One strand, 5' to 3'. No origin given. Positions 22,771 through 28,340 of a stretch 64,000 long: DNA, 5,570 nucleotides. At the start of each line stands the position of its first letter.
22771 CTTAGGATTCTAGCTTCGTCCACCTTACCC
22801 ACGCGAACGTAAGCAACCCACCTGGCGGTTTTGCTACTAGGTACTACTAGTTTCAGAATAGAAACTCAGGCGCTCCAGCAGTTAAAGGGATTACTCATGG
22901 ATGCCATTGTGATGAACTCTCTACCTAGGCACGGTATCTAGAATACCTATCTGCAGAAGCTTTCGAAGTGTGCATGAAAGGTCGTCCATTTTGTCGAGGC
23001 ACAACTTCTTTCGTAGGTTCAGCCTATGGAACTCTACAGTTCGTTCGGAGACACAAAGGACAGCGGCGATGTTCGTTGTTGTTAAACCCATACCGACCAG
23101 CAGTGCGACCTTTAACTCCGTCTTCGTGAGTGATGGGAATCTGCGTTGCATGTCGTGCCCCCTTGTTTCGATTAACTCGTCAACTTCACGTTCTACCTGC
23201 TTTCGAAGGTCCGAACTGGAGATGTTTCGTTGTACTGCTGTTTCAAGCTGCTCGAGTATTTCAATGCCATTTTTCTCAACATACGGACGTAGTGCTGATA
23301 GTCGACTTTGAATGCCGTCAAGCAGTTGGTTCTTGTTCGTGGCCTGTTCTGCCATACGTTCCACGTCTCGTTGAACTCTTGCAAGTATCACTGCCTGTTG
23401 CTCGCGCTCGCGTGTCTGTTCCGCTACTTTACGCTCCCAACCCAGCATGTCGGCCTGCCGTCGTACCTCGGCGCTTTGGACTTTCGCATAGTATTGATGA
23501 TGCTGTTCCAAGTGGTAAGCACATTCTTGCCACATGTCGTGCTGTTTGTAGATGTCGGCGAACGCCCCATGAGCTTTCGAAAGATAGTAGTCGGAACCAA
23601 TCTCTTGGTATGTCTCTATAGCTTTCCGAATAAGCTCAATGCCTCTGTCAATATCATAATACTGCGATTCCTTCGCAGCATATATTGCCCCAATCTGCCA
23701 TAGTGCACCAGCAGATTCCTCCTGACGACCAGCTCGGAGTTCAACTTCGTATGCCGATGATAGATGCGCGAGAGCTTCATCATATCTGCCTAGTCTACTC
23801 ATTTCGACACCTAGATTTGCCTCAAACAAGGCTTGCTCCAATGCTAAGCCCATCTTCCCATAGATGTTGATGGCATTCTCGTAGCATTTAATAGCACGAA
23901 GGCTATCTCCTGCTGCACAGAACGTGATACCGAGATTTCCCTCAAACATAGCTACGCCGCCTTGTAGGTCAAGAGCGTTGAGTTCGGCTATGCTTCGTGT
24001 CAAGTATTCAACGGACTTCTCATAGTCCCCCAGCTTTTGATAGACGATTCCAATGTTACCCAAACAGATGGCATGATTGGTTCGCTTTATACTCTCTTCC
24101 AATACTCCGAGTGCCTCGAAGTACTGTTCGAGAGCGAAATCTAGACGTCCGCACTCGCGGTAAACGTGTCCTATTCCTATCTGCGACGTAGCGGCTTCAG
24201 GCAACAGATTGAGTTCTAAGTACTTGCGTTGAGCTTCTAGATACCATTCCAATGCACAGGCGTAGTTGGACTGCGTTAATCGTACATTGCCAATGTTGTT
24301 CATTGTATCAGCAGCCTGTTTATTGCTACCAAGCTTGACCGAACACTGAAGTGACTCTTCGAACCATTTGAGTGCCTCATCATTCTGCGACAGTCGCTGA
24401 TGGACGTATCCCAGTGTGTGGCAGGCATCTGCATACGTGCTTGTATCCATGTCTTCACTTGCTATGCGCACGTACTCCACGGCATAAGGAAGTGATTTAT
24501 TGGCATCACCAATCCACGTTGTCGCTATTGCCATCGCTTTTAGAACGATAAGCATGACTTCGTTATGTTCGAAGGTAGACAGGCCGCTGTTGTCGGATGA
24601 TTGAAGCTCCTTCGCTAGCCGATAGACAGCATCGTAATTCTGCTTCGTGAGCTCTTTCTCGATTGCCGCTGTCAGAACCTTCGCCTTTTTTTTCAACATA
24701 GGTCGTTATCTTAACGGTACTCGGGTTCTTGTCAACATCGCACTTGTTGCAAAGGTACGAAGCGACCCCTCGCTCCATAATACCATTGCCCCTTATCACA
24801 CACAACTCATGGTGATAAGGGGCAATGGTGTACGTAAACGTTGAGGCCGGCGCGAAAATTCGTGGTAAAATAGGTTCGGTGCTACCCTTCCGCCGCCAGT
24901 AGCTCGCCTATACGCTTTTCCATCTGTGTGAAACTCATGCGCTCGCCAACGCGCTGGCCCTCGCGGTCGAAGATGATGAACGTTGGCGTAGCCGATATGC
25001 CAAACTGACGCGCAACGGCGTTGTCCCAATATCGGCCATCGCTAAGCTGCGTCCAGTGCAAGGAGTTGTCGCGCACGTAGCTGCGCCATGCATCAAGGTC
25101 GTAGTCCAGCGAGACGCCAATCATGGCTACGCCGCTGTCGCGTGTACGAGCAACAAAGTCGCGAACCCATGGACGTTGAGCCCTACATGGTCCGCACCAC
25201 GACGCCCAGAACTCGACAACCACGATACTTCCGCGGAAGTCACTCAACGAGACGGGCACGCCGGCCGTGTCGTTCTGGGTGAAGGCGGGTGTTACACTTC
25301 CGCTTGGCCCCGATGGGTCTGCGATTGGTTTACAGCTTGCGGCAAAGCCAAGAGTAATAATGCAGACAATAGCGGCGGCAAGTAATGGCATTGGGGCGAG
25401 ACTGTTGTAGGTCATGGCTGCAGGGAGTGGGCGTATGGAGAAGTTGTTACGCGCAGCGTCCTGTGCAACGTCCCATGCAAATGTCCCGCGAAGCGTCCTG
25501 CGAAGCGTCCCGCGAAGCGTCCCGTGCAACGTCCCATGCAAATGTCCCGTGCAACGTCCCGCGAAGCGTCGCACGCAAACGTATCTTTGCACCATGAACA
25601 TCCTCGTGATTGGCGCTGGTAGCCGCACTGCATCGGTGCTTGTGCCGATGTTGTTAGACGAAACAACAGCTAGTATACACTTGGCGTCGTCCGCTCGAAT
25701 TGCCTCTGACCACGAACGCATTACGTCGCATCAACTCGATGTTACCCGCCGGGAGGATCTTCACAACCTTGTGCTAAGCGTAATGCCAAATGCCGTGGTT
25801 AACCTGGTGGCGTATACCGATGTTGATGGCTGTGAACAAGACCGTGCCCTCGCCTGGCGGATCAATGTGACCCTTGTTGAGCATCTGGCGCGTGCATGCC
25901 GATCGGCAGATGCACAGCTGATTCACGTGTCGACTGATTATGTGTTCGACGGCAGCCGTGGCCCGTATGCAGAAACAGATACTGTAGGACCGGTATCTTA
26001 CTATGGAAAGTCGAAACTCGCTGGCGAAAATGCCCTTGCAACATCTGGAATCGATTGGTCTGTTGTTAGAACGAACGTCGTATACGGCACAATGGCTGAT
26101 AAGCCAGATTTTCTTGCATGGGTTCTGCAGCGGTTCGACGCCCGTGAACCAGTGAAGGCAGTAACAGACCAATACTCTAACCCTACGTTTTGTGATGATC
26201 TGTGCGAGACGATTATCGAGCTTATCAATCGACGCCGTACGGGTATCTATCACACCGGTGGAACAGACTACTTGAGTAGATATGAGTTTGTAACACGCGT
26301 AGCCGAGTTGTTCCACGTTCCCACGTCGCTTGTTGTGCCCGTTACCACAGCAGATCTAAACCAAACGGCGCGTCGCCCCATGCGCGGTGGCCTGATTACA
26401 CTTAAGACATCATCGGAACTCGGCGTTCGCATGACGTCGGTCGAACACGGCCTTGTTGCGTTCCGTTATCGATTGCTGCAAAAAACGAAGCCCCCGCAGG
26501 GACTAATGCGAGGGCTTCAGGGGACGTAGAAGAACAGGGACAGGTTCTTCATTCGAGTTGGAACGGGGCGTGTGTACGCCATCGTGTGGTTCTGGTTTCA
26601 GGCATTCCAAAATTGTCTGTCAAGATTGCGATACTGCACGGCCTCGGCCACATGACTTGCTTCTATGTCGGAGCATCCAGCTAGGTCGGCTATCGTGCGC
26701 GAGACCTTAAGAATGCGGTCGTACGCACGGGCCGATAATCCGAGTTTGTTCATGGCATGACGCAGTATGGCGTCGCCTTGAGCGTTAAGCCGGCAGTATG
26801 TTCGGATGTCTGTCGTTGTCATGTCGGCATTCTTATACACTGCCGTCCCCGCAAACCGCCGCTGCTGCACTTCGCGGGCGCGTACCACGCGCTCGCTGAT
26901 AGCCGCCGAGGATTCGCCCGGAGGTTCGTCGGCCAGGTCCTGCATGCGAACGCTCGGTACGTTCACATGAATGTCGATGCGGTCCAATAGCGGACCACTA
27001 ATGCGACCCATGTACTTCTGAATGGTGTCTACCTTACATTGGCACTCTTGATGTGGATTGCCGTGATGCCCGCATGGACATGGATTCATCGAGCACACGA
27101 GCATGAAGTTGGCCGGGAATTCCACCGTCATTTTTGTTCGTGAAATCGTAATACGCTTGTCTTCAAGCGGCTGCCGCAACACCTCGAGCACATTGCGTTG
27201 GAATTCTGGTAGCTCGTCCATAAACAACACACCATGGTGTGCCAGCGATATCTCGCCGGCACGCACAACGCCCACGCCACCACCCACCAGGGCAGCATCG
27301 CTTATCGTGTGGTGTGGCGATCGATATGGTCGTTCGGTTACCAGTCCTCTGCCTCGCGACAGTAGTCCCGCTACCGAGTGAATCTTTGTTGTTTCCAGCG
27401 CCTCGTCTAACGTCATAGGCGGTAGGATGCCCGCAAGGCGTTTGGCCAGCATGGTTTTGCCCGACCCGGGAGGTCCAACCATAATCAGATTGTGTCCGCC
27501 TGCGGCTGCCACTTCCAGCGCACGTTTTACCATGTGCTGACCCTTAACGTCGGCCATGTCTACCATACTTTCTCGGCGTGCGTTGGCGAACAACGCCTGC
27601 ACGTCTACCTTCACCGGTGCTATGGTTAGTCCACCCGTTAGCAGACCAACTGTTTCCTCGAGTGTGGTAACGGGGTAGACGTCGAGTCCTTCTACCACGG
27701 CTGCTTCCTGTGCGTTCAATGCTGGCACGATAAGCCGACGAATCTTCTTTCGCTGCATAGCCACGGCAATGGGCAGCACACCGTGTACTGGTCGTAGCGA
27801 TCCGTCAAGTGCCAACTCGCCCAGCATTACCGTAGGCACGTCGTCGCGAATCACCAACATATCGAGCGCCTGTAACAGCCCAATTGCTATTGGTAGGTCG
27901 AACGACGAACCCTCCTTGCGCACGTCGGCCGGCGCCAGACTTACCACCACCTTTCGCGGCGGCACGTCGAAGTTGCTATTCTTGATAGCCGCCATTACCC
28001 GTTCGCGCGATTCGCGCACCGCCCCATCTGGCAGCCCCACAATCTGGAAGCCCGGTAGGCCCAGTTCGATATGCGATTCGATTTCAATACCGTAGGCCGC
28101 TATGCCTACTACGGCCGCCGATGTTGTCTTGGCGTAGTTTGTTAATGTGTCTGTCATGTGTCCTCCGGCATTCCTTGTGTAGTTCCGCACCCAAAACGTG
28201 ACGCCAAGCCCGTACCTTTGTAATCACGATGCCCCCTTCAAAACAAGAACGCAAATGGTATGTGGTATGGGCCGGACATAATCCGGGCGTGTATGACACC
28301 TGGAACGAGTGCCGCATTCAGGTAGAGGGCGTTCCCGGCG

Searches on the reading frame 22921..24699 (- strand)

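Call 10: search_protein_families(library=pfam, proteins=[window:22921-24699:-], max_evalue=0.01)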
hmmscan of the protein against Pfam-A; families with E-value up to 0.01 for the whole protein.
window:22921-24699:- (592 aa): 15 families
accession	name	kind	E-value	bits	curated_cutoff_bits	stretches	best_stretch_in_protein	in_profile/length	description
PF13424.12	TPR_12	-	1.6e-30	105.5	30.1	3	169-238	2-73/77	Tetratricopeptide repeat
PF00515.34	TPR_1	-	1.1e-20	72.9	27.8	1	210-237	1-28/34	Tetratricopeptide repeat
PF07719.23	TPR_2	-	4.1e-17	61.2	27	2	90-118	1-29/34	Tetratricopeptide repeat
PF13374.12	TPR_10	-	1.1e-15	57.4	27.5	1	90-122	2-34/42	Tetratricopeptide repeat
PF13176.12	TPR_7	-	2.5e-13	49.4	27.9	1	213-238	2-29/36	Tetratricopeptide repeat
PF14938.12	SNAP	-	1.1e-11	45.3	25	1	104-233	49-178/282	Soluble NSF attachment protein, SNAP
PF13181.12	TPR_8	-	1.6e-11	43.9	25.7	1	213-237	4-28/34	Tetratricopeptide repeat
PF00196.25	GerE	-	5.7e-10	39.1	23.5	1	523-567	2-46/57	Bacterial regulatory proteins, luxR family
PF13432.12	TPR_16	-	6.5e-06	26.9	32.7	0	136-196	3-56/65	Tetratricopeptide repeat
PF13414.12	TPR_11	-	2.4e-05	24.4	26.8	0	177-197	1-21/42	TPR repeat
PF13431.12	TPR_17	-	0.00016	22.1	24.4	0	267-310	3-33/34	Tetratricopeptide repeat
PF13174.12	TPR_6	-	0.00058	20.8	26.3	0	216-237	6-27/33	Tetratricopeptide repeat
PF13428.12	TPR_14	-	0.0015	19.5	23.5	0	300-318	11-29/44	Tetratricopeptide repeat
PF12968.13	DUF3856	-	0.0031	17.9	27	0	290-342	55-106/143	Domain of Unknown Function (DUF3856)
PF12895.13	ANAPC3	-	0.0071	17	27.2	0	188-233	34-79/82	Anaphase-promoting complex, cyclosome, subunit 3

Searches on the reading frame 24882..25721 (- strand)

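Call 10: search_protein_families(library=pfam, proteins=[window:24882-25721:-], max_evalue=0.01)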
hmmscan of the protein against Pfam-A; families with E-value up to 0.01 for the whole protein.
window:24882-25721:- (279 aa): 5 families
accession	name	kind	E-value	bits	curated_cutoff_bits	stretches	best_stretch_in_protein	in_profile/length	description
PF00578.27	AhpC-TSA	-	1.8e-19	70.4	26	1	142-255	3-119/124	AhpC/TSA family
PF13905.12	Thioredoxin_8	-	6.5e-19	68.5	27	1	164-256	1-93/94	Thioredoxin-like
PF08534.16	Redoxin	-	9.2e-19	68.1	26.6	1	140-256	2-127/148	Redoxin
PF00085.26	Thioredoxin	-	5.1e-10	39.7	23.5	1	165-206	19-59/103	Thioredoxin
PF13098.12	Thioredoxin_2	-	1e-05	26.2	27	1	164-258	5-92/104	Thioredoxin-like domain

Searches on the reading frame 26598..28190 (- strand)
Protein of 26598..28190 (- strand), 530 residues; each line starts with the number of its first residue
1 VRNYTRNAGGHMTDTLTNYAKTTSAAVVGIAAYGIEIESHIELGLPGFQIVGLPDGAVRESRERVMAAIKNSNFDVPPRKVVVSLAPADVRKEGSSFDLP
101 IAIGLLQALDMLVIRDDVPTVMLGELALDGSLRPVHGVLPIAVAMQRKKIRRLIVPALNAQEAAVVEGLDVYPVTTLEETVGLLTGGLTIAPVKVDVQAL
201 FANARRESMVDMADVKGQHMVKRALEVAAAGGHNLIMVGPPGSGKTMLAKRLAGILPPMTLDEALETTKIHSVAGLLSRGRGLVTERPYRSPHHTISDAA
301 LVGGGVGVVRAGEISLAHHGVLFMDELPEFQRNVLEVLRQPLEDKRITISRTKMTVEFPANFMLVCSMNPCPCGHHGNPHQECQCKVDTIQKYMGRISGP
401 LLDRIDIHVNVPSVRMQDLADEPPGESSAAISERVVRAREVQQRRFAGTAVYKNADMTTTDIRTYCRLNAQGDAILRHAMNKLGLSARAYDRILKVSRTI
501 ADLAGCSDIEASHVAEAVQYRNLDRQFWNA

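Call 10: search_protein_families(library=pfam, proteins=[window:26598-28190:-], max_evalue=0.01)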
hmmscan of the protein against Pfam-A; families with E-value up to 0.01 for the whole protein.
window:26598-28190:- (530 aa): 16 families
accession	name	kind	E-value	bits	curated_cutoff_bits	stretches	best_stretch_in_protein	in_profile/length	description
PF01078.27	Mg_chelatase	-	1.6e-96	322.1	20.3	1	211-418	1-206/207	Magnesium chelatase, subunit ChlI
PF13541.12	ChlI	-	4.6e-44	149.6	27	1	37-159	1-121/121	Subunit ChlI of Mg-chelatase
PF13335.12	Mg_chelatase_C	-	1.1e-33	116.1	26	1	425-521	1-94/94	Magnesium chelatase, subunit ChlI C-terminal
PF07728.20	AAA_5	-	7.8e-12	45.8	22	1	234-375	1-126/139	AAA domain (dynein-related subfamily)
PF00493.29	MCM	-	3.4e-07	30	23.3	1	308-376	111-178/224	MCM P-loop domain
PF05362.19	Lon_C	-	9e-07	29.1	21.1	1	80-179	95-197/205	Lon protease (S16) C-terminal proteolytic domain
PF05496.18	RuvB_N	-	3.8e-06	27.2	27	0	315-349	81-115/159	Holliday junction DNA helicase RuvB P-loop domain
PF07724.20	AAA_2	-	8.7e-05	23.1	27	1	234-358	5-114/166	AAA domain (Cdc48 subfamily)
PF00004.35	AAA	-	0.00021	22.2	21.2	1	236-257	2-23/131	ATPase family associated with various cellular activities (AAA)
PF00158.32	Sigma54_activat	-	0.00023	21.3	20.2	0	310-348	85-123/168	Sigma-54 interaction domain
PF13671.12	AAA_33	-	0.00051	20.8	27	1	235-262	2-29/143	AAA domain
PF00005.33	ABC_tran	-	0.00086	20.4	25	1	230-299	9-79/137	ABC transporter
PF13401.12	AAA_22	-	0.0028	18.4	27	0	234-257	7-33/130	AAA domain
PF20030.5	bpMoxR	-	0.0034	16.9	27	0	219-256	18-55/205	MoxR domain in the MoxR-vWA-beta-propeller ternary systems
PF12775.13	AAA_7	-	0.0058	16.6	25.8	0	224-256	25-57/181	P-loop containing dynein motor region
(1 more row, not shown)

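Call 54: find_homologous_proteins(query=window:26598-28190:-, max_evalue=1e-50)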
Query window:26598-28190:- (530 aa): 8000 proteins with E <= 1e-50 among 8000 candidates; the best 120 are listed.
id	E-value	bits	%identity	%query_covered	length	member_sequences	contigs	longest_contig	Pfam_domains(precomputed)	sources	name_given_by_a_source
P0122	0.0e+0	1148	100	98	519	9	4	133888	PF13335.13,PF05362.20,PF00493.30,PF05496.19,PF07728.21,PF01078.28,PF13541.13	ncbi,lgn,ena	-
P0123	1.6e-290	982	85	97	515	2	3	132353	PF13335.13,PF00493.30,PF05496.19,PF07728.21,PF01078.28,PF13541.13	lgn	-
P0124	6.0e-250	848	74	97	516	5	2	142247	PF00158.33,PF13335.13,PF00493.30,PF05496.19,PF07728.21,PF01078.28,PF13541.13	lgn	-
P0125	3.8e-232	789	69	96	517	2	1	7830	PF00158.33,PF13335.13,PF00493.30,PF05496.19,PF07728.21,PF01078.28,PF13541.13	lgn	-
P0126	2.6e-230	783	69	96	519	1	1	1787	PF00158.33,PF13335.13,PF00493.30,PF05496.19,PF07728.21,PF01078.28,PF13541.13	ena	-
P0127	3.3e-230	783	69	96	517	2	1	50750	PF00158.33,PF13335.13,PF00493.30,PF05496.19,PF07728.21,PF01078.28,PF13541.13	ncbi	-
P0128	6.0e-229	779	69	97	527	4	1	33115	PF00158.33,PF13335.13,PF00493.30,PF05496.19,PF07728.21,PF01078.28,PF13541.13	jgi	jgi:magnesium chelatase family protein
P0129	6.0e-229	779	69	96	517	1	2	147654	PF00158.33,PF13335.13,PF00493.30,PF05496.19,PF07728.21,PF01078.28,PF13541.13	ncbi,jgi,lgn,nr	ncbi:MAG: YifB family Mg chelatase-like AAA ATPase [bacterium]|nr:YifB family Mg chelatase-like AAA 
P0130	7.6e-229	779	68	97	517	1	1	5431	PF00158.33,PF13335.13,PF00493.30,PF05496.19,PF07728.21,PF01078.28,PF13541.13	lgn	-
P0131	1.9e-227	774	67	97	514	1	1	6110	PF00158.33,PF13335.13,PF05362.20,PF00493.30,PF05496.19,PF07728.21,PF01078.28,PF13541.13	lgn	-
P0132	4.8e-227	773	67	96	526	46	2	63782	PF00158.33,PF13335.13,PF00493.30,PF07728.21,PF01078.28,PF13541.13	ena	-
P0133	2.2e-226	771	68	96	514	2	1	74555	PF00158.33,PF13335.13,PF00493.30,PF05496.19,PF07728.21,PF01078.28,PF13541.13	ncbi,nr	ncbi:MAG: YifB family Mg chelatase-like AAA ATPase [Candidatus Kapabacteria bacterium]|nr:YifB famil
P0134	1.0e-224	765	68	97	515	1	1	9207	PF13335.13,PF00493.30,PF07728.21,PF01078.28,PF13541.13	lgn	-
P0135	1.3e-224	765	67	97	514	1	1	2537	PF00158.33,PF13335.13,PF00493.30,PF05496.19,PF07728.21,PF01078.28,PF13541.13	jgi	jgi:magnesium chelatase family protein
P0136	2.7e-223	760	68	96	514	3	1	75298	PF00158.33,PF13335.13,PF00493.30,PF05496.19,PF07728.21,PF01078.28,PF13541.13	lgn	-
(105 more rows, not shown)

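Call 56: find_encoding_contigs(protein=P0122, flank=10000, max_places=6)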
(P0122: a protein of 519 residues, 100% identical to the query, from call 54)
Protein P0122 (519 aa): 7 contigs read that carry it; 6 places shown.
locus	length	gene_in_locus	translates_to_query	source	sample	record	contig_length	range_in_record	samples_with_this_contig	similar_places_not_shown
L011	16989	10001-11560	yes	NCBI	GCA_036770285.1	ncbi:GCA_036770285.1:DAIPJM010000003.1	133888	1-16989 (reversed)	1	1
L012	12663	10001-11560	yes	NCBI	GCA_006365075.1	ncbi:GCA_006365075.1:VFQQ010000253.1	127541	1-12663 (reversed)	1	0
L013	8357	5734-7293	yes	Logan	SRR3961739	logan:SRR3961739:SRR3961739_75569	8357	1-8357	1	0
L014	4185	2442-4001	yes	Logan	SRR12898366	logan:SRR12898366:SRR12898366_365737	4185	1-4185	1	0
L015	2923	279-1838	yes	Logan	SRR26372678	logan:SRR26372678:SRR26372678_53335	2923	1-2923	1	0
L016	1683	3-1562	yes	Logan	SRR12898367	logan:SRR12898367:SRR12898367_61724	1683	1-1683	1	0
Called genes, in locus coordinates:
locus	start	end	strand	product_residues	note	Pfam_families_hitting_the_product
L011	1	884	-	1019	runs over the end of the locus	PF05935:Arylsulfotrans, PF14269:Arylsulfotran_2, PF16656:Pur_ac_phosph_N (faint), PF25788:Ig_Rha78A_N (faint), PF00041:fn3 (faint)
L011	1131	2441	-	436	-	PF22053:DUF6938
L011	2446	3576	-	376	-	PF00953:Glycos_transf_4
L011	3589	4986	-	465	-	PF08245:Mur_ligase_M, PF02875:Mur_ligase_C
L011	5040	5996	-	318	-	PF01795:Methyltransf_5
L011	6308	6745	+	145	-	-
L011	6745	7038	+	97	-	-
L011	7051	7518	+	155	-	PF00034:Cytochrom_C, PF13442:Cytochrome_CBB3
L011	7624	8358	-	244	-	PF02585:PIG-L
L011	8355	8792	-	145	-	PF02502:LacAB_rpiB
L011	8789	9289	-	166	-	PF00692:dUTPase, PF22769:DCD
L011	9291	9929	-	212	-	PF01693:Cauli_VI, PF00075:RNase_H (faint)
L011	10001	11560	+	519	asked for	PF05362:Lon_C (weak), PF13541:ChlI, PF00493:MCM (faint), PF01078:Mg_chelatase, PF05496:RuvB_N (faint), PF07728:AAA_5, PF13335:Mg_chelatase_C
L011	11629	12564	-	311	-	PF01370:Epimerase, PF04321:RmlD_sub_bind, PF13460:NAD_binding_10 (weak), PF16363:GDP_Man_Dehyd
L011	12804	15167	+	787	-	-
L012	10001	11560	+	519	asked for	PF05362:Lon_C (weak), PF13541:ChlI, PF00493:MCM (faint), PF01078:Mg_chelatase, PF05496:RuvB_N (faint), PF07728:AAA_5, PF13335:Mg_chelatase_C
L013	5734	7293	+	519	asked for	PF05362:Lon_C (weak), PF13541:ChlI, PF00493:MCM (faint), PF01078:Mg_chelatase, PF05496:RuvB_N (faint), PF07728:AAA_5, PF13335:Mg_chelatase_C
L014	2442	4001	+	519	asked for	PF05362:Lon_C (weak), PF13541:ChlI, PF00493:MCM (faint), PF01078:Mg_chelatase, PF05496:RuvB_N (faint), PF07728:AAA_5, PF13335:Mg_chelatase_C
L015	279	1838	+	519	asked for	PF05362:Lon_C (weak), PF13541:ChlI, PF00493:MCM (faint), PF01078:Mg_chelatase, PF05496:RuvB_N (faint), PF07728:AAA_5, PF13335:Mg_chelatase_C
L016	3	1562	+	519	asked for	PF05362:Lon_C (weak), PF13541:ChlI, PF00493:MCM (faint), PF01078:Mg_chelatase, PF05496:RuvB_N (faint), PF07728:AAA_5, PF13335:Mg_chelatase_C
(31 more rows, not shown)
